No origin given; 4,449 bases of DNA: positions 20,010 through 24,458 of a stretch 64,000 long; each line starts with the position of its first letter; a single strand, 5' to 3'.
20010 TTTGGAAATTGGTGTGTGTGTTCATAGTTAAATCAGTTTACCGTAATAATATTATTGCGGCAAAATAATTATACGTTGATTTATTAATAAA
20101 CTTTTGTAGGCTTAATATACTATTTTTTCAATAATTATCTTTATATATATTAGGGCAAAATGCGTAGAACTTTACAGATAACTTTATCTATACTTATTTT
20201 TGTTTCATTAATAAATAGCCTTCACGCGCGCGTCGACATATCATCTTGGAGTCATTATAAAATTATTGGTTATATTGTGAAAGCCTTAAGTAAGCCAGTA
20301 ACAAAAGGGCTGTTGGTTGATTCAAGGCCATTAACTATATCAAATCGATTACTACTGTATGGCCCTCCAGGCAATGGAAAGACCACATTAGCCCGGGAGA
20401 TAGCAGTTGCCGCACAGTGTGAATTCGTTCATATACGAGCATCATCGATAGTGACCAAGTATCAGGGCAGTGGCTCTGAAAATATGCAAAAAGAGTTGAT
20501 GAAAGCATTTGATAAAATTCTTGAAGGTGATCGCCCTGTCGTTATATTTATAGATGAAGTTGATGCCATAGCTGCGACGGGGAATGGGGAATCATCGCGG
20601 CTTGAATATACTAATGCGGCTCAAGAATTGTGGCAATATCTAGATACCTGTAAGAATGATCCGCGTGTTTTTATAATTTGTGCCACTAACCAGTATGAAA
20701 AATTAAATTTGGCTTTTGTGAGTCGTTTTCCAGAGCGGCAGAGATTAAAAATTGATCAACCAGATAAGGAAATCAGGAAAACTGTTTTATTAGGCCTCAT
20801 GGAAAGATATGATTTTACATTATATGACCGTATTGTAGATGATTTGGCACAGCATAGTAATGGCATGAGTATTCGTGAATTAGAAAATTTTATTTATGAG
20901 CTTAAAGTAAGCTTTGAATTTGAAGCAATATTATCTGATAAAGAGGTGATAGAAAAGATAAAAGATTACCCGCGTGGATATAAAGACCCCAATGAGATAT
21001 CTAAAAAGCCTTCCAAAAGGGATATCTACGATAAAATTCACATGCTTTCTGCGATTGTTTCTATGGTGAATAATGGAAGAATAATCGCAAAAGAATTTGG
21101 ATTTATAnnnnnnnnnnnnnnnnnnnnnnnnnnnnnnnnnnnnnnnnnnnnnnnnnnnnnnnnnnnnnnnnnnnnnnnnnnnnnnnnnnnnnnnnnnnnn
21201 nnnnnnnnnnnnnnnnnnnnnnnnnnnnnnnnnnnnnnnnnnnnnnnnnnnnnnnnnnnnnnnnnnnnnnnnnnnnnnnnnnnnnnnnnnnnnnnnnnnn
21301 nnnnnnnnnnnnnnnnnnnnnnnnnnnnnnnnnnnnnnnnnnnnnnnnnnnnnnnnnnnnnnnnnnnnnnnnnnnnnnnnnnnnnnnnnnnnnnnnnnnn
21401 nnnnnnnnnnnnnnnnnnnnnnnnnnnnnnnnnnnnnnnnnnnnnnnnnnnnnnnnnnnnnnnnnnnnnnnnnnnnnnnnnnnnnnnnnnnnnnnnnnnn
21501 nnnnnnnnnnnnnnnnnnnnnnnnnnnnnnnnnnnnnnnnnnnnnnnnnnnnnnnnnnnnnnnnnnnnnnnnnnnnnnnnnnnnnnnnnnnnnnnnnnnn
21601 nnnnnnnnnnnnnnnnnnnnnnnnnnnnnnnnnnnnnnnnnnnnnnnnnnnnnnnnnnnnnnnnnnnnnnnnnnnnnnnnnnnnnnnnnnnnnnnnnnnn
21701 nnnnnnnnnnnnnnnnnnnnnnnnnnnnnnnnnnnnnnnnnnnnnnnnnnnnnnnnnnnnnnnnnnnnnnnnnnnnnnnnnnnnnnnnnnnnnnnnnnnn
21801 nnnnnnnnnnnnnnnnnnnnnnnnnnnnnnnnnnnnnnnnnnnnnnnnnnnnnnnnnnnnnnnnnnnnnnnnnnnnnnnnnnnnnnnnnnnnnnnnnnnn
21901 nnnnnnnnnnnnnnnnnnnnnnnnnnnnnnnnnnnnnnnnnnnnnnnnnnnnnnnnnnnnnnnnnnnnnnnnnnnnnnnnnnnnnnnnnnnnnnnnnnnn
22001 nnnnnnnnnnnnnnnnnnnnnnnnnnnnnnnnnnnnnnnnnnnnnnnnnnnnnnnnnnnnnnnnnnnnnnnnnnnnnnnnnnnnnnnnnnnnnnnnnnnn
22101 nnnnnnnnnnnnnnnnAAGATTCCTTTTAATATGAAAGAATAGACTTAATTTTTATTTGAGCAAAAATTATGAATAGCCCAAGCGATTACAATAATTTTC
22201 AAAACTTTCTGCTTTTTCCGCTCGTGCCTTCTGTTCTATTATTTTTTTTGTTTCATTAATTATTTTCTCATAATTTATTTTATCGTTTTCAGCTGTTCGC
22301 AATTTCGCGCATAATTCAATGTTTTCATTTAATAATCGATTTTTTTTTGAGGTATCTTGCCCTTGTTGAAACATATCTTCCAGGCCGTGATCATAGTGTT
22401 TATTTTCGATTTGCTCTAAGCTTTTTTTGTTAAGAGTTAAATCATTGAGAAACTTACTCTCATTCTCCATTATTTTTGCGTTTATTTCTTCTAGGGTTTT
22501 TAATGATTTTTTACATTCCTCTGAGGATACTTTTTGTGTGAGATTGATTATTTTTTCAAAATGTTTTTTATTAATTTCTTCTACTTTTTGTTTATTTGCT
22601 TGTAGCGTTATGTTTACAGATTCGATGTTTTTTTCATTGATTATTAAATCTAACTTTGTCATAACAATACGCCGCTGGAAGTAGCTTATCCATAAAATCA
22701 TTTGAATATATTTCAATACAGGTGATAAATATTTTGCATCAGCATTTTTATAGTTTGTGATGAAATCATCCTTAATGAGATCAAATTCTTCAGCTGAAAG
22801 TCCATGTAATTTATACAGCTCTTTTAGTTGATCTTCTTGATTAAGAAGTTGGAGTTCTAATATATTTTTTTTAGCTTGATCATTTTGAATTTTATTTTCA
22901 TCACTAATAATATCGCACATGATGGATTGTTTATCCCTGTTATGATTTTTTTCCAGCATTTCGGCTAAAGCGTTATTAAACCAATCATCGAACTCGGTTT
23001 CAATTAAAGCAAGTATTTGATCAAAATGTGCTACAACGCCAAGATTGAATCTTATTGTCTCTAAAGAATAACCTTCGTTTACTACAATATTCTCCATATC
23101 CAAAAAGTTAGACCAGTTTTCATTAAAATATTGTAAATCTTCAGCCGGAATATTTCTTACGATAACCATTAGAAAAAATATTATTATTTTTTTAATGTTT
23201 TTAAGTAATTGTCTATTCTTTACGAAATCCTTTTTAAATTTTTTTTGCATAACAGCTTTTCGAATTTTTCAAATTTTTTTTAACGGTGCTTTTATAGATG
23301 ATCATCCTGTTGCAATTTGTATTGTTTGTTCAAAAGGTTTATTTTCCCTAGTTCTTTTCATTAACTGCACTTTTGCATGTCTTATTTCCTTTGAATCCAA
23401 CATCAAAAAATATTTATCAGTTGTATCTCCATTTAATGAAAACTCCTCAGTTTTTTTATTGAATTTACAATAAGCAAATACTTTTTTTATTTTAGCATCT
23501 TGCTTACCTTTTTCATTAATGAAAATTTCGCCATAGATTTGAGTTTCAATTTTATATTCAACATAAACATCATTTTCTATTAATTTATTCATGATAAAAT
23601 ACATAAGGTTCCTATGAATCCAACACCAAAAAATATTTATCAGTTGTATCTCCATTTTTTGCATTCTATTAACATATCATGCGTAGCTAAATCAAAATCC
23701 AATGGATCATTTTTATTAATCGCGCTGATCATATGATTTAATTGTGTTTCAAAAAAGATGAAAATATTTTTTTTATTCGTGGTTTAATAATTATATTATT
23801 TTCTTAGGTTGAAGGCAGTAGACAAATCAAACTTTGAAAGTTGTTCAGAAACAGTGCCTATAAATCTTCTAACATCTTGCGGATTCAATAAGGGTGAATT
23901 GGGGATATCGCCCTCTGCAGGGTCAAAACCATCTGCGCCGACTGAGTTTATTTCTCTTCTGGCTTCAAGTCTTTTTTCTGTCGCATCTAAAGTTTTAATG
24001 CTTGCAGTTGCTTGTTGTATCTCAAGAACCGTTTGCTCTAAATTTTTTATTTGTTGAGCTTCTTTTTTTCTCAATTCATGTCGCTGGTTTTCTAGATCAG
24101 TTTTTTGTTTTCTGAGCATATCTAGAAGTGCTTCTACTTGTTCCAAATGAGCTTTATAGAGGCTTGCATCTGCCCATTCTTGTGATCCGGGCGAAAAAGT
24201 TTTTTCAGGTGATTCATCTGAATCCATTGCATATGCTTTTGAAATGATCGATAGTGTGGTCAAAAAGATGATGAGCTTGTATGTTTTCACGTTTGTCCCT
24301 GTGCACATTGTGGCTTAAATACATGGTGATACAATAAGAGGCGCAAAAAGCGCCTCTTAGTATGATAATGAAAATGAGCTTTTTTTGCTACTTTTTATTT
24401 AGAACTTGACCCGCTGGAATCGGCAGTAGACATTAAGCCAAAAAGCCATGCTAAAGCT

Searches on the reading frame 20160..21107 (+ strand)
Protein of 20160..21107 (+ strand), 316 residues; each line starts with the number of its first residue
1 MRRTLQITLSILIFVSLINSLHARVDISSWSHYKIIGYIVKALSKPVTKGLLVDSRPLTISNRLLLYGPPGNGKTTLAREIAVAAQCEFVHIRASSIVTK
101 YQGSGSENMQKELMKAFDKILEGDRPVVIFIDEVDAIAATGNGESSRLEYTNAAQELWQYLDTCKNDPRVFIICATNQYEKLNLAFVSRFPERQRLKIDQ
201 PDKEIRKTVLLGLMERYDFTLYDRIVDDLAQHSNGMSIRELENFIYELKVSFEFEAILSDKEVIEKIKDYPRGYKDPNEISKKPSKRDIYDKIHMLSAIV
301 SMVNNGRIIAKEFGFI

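Call 74: search_protein_families(library=pfam, proteins=[window:20160-21107:+], max_evalue=0.01)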
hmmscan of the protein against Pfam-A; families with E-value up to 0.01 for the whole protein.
window:20160-21107:+ (316 aa): 19 families
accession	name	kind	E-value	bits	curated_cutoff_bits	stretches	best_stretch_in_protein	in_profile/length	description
PF00004.35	AAA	-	1.7e-27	96.9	21.2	1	64-195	1-128/131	ATPase family associated with various cellular activities (AAA)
PF07728.20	AAA_5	-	2e-06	28.3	22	1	64-190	2-139/139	AAA domain (dynein-related subfamily)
PF13401.12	AAA_22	-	4.2e-06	27.5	27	1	64-162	8-109/130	AAA domain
PF01637.24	ATPase_2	-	4.8e-06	27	33.2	0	106-177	91-156/225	ATPase domain predominantly from Archaea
PF13191.12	AAA_16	-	5.3e-06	27.5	32.6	1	62-135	25-142/167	AAA ATPase domain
PF13207.12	AAA_17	-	7.1e-05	23.5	27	1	67-115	1-48/136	AAA domain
PF20720.3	nSTAND3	-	7.6e-05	22.9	27.2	1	61-170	17-104/155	Novel STAND NTPase 3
PF13671.12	AAA_33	-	0.00013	22.7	27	1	65-113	3-48/143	AAA domain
PF05496.18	RuvB_N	-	0.00031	21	27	1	62-99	34-70/159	Holliday junction DNA helicase RuvB P-loop domain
PF13173.12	AAA_14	-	0.00032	21.2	27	1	64-137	5-74/129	AAA domain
PF24883.2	NPHP3_N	-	0.00036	21.2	24.8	0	62-172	23-128/164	Nephrocystin 3, N-terminal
PF00910.28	RNA_helicase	-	0.00058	20.8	21.5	0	65-99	2-36/105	RNA helicase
PF13479.12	AAA_24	-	0.00061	20.1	27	1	62-137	3-76/195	AAA domain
PF13238.12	AAA_18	-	0.0011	19.9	29.4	1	65-115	2-45/128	AAA domain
PF05729.18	NACHT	-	0.0017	18.6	26.7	0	64-87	3-26/167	NACHT domain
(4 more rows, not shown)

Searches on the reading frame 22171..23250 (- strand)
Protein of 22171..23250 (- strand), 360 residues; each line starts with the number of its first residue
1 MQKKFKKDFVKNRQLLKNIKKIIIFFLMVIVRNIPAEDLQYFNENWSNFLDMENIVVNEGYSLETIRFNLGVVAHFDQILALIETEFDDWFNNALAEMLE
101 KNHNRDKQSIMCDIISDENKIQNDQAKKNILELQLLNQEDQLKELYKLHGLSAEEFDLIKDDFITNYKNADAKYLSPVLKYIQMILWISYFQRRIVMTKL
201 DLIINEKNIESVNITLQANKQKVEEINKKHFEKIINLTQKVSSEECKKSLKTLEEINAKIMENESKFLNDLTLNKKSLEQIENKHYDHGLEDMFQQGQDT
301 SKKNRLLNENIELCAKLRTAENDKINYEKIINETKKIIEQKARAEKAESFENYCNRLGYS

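Call 74: search_protein_families(library=pfam, proteins=[window:22171-23250:-], max_evalue=0.01)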
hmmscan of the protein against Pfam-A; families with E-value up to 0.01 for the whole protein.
window:22171-23250:- (360 aa): 1 family
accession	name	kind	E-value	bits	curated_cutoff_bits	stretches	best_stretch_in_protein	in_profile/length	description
PF23354.1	TPR_NUP160_120_M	-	0.0054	16.5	27.2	1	213-353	76-211/265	NUP160/120 middle TPR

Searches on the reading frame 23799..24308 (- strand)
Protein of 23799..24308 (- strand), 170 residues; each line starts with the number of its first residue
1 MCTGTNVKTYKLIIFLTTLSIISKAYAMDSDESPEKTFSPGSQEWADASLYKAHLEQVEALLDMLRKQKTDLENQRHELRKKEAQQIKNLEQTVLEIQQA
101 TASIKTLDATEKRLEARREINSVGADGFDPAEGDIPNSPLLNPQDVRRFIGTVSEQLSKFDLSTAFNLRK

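Call 74: search_protein_families(library=pfam, proteins=[window:23799-24308:-], max_evalue=0.01)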
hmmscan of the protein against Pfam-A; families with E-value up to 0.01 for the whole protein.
window:23799-24308:- (170 aa): 1 family
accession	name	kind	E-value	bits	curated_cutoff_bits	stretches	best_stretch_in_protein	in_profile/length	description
PF24580.1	DUF7607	-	0.0079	16.8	27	0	50-109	47-106/110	Domain of unknown function (DUF7607)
